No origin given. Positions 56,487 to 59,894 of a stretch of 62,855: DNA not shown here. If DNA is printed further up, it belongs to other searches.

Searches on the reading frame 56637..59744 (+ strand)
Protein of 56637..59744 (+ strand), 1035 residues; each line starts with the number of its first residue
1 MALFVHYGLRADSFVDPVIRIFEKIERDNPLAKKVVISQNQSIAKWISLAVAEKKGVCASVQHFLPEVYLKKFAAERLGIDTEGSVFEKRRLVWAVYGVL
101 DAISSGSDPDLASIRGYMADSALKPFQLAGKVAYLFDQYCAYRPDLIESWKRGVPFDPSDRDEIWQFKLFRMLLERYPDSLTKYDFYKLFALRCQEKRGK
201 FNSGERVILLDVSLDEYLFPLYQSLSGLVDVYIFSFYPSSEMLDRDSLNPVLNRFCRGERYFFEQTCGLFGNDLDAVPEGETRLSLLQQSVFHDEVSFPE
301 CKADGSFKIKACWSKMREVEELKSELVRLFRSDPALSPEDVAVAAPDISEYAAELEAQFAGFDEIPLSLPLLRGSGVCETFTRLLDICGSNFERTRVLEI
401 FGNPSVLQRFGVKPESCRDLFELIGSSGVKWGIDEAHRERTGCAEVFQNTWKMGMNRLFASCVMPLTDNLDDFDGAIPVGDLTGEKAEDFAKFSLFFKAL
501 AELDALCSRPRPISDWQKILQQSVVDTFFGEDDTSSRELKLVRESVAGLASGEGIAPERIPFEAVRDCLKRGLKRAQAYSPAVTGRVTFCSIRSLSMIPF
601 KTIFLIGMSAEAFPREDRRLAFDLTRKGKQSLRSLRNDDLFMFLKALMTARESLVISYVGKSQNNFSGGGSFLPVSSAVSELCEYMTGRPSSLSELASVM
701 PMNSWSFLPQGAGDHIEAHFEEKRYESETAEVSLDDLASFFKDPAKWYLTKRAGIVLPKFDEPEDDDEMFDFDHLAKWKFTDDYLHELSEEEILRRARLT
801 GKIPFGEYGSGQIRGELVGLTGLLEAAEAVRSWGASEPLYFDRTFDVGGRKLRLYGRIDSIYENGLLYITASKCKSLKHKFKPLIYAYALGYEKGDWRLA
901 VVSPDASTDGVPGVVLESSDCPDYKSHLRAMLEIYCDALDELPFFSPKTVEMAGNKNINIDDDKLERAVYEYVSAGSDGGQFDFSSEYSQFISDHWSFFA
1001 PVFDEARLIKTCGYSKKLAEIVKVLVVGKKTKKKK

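Call 8: search_protein_families(library=pfam, proteins=[window:56637-59744:+], max_evalue=0.001)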
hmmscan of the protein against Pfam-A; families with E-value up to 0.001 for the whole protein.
window:56637-59744:+ (1035 aa): 2 families
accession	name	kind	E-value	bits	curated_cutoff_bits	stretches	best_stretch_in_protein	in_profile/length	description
PF04257.20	Exonuc_V_gamma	-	1.4e-39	136.6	25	1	3-243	1-245/314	Exodeoxyribonuclease V, gamma subunit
PF17946.7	RecC_C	-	8.4e-26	91.5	22.6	1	730-949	2-193/202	RecC C-terminal domain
